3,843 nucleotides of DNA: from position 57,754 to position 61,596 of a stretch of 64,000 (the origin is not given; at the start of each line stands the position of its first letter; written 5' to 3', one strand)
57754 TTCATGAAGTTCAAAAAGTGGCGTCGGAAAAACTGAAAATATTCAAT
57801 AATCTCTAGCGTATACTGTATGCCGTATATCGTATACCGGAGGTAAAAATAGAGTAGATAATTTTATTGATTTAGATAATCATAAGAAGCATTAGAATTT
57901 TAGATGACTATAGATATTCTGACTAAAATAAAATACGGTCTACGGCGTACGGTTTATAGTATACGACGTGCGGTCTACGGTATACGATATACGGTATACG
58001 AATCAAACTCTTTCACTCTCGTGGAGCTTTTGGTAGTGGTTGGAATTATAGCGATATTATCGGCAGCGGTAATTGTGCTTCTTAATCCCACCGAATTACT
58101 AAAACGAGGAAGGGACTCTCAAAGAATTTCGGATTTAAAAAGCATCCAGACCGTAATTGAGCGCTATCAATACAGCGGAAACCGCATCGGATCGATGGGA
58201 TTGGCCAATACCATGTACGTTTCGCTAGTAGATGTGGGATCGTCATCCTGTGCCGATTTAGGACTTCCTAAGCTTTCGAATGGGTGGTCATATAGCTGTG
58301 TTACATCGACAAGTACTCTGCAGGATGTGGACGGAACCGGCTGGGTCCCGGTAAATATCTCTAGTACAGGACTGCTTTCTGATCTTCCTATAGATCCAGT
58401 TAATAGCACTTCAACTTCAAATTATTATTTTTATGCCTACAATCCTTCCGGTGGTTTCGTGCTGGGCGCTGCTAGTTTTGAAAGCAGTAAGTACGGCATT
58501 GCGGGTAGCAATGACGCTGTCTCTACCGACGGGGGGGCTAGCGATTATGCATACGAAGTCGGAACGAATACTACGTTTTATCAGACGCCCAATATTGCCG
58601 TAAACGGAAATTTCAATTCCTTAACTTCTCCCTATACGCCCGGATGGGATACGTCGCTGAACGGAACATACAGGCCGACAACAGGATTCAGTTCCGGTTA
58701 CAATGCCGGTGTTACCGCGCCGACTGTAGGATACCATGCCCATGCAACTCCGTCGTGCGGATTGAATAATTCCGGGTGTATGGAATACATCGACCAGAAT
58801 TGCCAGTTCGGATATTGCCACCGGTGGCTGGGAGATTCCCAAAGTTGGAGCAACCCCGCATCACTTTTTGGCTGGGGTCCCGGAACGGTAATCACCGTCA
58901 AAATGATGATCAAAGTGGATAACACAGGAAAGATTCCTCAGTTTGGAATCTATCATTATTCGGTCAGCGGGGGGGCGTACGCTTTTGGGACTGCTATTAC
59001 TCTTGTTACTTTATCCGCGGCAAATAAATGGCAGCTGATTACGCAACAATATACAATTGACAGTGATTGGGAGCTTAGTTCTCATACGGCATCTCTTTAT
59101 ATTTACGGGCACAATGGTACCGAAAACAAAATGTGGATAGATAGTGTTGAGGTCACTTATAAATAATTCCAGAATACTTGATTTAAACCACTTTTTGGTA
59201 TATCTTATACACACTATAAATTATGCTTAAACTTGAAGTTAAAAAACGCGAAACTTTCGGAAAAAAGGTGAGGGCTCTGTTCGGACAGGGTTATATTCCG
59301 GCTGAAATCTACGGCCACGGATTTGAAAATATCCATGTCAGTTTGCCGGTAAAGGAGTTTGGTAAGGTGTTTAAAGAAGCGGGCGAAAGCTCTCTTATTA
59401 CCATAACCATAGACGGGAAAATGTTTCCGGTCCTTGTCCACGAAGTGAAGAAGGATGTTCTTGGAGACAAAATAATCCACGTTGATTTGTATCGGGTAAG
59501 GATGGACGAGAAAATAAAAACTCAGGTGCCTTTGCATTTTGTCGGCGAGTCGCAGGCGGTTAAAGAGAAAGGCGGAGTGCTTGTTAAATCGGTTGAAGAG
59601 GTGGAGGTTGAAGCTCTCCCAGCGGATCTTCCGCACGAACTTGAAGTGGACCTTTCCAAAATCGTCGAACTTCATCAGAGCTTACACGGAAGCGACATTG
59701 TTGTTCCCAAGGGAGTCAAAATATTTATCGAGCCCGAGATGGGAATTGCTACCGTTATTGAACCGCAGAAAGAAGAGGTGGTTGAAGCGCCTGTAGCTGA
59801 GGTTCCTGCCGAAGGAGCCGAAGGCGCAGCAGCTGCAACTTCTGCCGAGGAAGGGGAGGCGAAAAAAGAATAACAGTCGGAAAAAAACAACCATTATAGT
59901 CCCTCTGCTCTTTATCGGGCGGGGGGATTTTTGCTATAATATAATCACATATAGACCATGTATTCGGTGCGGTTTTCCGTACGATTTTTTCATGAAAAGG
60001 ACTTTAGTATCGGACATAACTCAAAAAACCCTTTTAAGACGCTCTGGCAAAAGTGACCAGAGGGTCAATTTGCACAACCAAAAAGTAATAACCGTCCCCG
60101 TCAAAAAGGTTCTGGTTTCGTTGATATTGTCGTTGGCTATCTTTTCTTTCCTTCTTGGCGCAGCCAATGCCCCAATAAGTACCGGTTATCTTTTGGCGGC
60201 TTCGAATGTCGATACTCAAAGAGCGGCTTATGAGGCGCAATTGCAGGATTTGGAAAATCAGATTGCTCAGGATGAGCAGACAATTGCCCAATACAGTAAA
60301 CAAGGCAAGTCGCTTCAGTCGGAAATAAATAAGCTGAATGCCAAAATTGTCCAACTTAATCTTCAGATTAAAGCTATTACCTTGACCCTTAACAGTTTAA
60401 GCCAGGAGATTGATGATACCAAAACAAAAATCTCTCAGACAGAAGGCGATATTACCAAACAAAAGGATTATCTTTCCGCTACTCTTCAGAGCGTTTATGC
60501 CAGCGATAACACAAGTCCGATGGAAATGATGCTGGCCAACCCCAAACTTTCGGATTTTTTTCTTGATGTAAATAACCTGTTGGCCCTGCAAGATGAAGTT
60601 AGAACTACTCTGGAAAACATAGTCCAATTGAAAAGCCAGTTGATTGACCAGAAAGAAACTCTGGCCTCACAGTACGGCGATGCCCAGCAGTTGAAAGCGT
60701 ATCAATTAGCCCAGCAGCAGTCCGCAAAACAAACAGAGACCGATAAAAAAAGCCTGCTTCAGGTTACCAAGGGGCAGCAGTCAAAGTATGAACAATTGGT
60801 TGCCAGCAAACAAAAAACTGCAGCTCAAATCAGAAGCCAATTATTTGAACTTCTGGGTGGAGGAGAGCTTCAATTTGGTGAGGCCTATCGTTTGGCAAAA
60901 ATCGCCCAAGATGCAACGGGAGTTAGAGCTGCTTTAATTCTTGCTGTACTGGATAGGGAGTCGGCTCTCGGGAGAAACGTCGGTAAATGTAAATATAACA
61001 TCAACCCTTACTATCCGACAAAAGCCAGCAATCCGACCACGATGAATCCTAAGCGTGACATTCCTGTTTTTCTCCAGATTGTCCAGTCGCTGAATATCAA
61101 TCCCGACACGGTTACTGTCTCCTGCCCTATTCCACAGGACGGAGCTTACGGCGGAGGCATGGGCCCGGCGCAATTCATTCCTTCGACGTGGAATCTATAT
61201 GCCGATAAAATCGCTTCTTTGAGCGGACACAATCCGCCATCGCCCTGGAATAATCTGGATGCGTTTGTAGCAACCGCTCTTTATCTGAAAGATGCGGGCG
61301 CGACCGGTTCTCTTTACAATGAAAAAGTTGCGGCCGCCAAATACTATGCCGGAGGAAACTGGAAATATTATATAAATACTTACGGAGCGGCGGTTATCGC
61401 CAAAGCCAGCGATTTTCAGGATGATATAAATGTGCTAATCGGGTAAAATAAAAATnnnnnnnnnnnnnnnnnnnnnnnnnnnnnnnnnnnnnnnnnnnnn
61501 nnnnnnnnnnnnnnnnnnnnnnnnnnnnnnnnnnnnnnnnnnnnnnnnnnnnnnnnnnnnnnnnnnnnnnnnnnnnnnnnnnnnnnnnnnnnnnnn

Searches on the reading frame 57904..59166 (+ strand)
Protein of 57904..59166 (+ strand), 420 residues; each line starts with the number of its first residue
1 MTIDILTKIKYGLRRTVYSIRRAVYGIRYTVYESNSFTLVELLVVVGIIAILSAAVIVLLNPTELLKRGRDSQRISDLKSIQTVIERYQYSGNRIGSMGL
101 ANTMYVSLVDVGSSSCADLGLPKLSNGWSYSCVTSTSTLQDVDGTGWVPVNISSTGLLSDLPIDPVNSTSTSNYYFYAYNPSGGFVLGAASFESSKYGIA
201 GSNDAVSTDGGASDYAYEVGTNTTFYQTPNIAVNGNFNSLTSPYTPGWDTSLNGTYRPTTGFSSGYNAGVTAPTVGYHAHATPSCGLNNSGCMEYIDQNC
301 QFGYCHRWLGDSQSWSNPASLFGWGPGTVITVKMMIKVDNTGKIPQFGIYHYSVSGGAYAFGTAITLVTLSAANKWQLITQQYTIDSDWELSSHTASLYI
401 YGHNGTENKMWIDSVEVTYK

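Call 6: search_protein_families(library=pfam, proteins=[window:57904-59166:+], max_evalue=0.01)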
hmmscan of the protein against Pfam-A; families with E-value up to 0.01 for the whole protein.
window:57904-59166:+ (420 aa): 1 family
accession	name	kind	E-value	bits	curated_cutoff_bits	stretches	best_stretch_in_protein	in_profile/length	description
PF07963.17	N_methyl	-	9.4e-05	22.3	21.2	1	37-56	7-26/27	Prokaryotic N-terminal methylation motif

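Call 15: search_protein_families(library=ncbifam, proteins=[window:57904-59166:+], max_evalue=0.01)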
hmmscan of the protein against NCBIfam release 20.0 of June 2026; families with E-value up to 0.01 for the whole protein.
window:57904-59166:+ (420 aa): 4 families
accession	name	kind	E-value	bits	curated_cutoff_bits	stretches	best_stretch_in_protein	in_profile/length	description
NF007862.0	PRK10574.1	equivalog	0.00052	20.1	138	1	35-57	5-27/145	prepilin peptidase-dependent pilin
NF041775.1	typeIV_PilA_Myxo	equivalog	0.00087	19.3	400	1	35-88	11-62/214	type IV pilin protein PilA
TIGR01708.2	typeII_sec_gspH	equivalog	0.0045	17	80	1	37-61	4-28/169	type II secretion system minor pseudopilin GspH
TIGR02532.1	IV_pilin_GFxxxE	domain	0.0048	16.7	16.3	1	37-57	4-24/24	prepilin-type N-terminal cleavage/methylation domain-containing protein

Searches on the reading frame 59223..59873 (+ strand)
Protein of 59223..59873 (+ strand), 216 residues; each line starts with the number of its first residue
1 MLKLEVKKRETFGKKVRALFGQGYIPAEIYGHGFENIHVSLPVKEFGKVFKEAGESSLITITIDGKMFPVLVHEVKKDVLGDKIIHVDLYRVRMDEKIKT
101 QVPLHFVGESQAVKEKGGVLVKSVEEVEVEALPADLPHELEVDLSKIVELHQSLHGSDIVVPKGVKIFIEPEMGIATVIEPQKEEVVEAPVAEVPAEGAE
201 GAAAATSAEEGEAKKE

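Call 74: search_protein_families(library=pfam, proteins=[window:59223-59873:+], max_evalue=0.001)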
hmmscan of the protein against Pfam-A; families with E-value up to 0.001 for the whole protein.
window:59223-59873:+ (216 aa): 2 families
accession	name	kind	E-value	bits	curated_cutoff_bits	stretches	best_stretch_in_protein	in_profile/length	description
PF14693.11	Ribosomal_TL5_C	-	1.7e-22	80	27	1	97-182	1-84/84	Ribosomal protein TL5, C-terminal domain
PF01386.24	Ribosomal_L25p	-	1.3e-19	70.9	23.6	1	4-89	1-82/82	Ribosomal L25p family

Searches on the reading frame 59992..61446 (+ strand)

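Call 6: search_protein_families(library=pfam, proteins=[window:59992-61446:+], max_evalue=0.01)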
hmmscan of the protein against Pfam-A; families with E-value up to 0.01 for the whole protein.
window:59992-61446:+ (484 aa): 7 families
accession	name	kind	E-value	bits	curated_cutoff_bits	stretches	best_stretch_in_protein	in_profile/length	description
PF13406.11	SLT_2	-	7.1e-11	42.3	24.3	1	287-436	62-200/292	Transglycosylase SLT domain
PF16331.10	TolA_bind_tri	-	0.00056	20.4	30.1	1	81-151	3-73/76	TolA binding protein trimerisation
PF19220.6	Rod_CreS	-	0.00063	19.3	100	1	73-167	102-196/359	Crescentin, rod domain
PF08614.16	ATG16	-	0.0019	18.8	33.7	1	76-166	68-157/200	Autophagy protein 16 (ATG16)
PF11559.13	ADIP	-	0.002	18.6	34.3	1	76-151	53-128/151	Afadin- and alpha -actinin-Binding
PF06818.20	Fez1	-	0.0046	17.9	34.4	0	83-162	18-97/199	Fez1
PF03961.19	FapA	-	0.0063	16.6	31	1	76-157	150-229/272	Flagellar Assembly Protein A beta solenoid domain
